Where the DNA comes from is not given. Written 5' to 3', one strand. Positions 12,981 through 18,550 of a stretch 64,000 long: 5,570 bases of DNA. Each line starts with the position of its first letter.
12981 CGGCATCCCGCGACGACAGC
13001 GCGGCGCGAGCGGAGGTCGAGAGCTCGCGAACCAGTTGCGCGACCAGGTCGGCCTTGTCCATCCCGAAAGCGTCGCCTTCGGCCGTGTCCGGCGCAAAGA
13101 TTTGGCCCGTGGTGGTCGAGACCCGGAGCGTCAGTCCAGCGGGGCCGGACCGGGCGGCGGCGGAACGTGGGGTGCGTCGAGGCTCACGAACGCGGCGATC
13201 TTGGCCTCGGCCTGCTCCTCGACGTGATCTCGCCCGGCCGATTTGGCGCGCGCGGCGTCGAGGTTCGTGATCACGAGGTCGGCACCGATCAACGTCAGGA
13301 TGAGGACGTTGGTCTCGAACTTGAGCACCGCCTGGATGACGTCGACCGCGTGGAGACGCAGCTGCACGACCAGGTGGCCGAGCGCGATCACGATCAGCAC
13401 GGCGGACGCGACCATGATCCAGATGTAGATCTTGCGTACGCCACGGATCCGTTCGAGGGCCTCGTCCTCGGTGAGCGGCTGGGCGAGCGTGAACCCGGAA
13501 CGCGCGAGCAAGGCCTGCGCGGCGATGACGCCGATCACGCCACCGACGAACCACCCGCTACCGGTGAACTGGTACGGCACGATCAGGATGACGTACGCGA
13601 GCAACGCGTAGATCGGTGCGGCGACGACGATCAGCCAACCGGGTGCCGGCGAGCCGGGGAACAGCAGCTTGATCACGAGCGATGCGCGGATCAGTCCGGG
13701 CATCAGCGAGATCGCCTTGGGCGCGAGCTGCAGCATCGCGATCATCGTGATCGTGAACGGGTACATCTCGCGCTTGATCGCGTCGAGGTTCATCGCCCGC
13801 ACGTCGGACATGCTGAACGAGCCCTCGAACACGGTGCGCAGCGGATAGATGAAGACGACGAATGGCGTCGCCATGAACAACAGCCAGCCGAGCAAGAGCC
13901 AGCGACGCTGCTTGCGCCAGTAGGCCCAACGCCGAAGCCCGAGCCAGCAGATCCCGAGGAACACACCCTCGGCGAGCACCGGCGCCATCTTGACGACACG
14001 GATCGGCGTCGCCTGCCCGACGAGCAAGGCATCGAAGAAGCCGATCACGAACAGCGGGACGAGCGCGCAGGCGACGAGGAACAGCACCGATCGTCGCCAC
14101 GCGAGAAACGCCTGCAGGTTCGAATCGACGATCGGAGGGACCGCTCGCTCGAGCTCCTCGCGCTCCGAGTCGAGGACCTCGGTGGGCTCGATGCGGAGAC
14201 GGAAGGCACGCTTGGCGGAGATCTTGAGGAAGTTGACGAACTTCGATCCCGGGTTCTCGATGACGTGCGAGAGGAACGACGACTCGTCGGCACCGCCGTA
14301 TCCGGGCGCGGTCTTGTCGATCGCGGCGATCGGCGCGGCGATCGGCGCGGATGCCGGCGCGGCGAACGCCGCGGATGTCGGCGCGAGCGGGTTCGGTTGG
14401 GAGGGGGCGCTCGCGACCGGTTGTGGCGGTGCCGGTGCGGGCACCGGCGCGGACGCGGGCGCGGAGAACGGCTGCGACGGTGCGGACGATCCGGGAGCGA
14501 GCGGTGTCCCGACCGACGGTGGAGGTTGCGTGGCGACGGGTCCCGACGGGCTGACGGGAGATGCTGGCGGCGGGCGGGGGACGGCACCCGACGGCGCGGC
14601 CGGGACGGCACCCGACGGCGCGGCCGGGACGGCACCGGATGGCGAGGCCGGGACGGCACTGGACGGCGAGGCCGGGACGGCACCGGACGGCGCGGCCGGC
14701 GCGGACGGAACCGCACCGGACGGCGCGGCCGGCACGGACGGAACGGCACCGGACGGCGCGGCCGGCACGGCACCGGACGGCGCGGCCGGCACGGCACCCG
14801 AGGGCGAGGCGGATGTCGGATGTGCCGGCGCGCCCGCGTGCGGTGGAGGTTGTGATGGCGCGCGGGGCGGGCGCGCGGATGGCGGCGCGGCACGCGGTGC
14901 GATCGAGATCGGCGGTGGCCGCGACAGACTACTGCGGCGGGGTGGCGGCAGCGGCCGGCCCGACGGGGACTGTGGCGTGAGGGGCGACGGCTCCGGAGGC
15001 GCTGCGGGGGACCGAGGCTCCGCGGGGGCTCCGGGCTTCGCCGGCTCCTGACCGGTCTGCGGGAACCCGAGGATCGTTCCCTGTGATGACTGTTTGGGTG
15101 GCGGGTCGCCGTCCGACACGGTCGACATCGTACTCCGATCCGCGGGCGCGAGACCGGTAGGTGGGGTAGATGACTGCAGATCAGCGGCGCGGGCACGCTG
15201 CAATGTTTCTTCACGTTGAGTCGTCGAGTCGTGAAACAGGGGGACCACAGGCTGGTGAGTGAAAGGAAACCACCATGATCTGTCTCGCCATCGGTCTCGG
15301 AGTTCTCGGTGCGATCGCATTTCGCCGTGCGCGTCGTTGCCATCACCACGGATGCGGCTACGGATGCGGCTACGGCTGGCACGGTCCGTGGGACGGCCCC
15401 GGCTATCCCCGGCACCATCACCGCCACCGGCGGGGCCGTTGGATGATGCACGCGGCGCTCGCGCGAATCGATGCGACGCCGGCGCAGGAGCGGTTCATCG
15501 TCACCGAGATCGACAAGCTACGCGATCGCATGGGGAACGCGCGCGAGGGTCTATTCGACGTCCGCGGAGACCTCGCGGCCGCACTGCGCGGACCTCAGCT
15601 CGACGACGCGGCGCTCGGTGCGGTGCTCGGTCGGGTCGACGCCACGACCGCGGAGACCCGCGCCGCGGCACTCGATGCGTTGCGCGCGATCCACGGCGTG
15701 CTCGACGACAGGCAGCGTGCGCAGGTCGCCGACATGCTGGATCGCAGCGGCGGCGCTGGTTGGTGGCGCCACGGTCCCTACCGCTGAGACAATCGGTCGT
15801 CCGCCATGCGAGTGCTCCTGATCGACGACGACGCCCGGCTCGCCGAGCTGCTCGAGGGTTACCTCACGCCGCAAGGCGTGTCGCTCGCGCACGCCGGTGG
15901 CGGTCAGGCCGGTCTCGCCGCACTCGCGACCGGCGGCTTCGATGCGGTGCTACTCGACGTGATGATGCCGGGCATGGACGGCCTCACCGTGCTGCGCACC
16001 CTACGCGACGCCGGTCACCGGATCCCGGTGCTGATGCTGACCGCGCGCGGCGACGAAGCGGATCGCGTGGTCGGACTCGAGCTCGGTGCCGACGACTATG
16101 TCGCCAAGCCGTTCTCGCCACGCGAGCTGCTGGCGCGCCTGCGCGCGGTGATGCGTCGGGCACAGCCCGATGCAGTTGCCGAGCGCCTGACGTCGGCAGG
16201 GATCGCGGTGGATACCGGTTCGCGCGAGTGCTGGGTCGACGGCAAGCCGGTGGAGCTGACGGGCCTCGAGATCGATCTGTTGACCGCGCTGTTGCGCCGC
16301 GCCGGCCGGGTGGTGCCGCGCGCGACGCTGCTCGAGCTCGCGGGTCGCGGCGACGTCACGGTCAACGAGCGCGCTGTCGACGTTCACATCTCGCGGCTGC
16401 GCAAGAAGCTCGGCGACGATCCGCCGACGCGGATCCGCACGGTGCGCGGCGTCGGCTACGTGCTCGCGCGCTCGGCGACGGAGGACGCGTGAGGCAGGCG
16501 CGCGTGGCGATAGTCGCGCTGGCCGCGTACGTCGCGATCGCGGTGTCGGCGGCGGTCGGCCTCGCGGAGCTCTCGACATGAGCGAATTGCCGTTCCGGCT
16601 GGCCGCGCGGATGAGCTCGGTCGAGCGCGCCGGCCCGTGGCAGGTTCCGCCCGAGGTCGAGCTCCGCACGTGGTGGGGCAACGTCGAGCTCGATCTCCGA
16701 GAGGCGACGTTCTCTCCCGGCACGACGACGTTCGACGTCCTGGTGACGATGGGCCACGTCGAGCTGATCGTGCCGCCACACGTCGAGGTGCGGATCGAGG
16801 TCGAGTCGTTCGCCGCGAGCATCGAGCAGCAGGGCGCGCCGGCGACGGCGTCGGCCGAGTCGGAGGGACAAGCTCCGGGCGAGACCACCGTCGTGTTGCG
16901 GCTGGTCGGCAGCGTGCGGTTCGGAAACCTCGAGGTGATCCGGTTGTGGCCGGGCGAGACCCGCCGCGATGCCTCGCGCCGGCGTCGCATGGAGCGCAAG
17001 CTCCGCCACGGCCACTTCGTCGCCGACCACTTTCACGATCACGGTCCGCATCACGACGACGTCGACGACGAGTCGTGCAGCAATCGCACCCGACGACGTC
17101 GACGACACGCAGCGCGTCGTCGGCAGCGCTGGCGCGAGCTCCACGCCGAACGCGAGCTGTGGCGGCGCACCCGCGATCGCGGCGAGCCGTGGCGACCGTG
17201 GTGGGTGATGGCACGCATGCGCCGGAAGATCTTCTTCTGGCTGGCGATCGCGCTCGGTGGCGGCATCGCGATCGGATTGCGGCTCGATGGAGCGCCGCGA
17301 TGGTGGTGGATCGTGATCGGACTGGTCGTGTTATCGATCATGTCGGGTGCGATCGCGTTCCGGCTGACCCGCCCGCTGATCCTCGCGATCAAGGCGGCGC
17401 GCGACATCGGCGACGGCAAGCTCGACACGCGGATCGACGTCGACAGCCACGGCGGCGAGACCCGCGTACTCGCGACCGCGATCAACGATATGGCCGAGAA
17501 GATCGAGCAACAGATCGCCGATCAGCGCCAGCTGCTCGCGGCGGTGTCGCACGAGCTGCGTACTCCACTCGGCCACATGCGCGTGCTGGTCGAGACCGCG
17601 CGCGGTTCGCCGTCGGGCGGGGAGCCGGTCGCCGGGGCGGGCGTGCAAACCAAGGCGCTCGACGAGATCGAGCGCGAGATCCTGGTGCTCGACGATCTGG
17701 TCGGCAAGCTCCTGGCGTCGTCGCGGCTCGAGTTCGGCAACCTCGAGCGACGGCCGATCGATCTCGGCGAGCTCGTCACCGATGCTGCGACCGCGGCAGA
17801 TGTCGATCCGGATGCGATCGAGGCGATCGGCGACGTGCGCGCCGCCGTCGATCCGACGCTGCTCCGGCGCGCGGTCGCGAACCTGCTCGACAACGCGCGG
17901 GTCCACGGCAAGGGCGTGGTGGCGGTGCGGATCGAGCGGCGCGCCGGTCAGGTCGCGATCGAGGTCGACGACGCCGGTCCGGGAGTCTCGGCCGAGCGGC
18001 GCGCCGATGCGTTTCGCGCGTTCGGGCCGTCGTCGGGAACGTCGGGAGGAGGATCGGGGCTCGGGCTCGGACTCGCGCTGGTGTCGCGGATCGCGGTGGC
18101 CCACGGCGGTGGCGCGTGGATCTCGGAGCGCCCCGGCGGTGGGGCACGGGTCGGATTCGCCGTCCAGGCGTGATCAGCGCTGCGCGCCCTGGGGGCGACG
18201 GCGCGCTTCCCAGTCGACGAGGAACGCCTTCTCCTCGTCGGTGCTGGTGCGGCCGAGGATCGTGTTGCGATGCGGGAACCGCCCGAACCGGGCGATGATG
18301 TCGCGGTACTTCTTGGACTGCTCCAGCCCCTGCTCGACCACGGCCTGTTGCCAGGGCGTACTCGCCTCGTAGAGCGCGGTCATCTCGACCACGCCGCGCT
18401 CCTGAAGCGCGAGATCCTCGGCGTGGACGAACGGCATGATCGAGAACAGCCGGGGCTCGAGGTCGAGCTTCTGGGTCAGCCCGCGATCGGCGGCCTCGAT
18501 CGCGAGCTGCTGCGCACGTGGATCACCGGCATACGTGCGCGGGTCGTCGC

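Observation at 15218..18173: Cpx-like envelope module with a His-rich CpxP-like protein, an OmpR-type regulator and a kinase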

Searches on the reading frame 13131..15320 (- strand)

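Call 3: search_protein_families(library=pfam, proteins=[window:13131-15320:-], max_evalue=1)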
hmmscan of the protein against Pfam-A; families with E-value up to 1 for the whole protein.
window:13131-15320:- (729 aa): 0 families

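Call 4: search_protein_families(library=ncbifam, proteins=[window:13131-15320:-], max_evalue=1)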
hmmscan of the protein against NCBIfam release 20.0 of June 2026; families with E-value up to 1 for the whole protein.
window:13131-15320:- (729 aa): 1 family
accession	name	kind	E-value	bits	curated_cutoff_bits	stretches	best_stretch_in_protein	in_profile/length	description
NF005167.0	PRK06638.2-2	equivalog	0.28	10.9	137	1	570-673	31-133/176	NADH-quinone oxidoreductase subunit J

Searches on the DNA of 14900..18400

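Call 58: search_rna_families(source=window, start=14900, end=18400, threshold=evalue, max_evalue=1)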
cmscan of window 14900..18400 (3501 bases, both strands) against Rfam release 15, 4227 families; matches with E-value up to 1: 0.
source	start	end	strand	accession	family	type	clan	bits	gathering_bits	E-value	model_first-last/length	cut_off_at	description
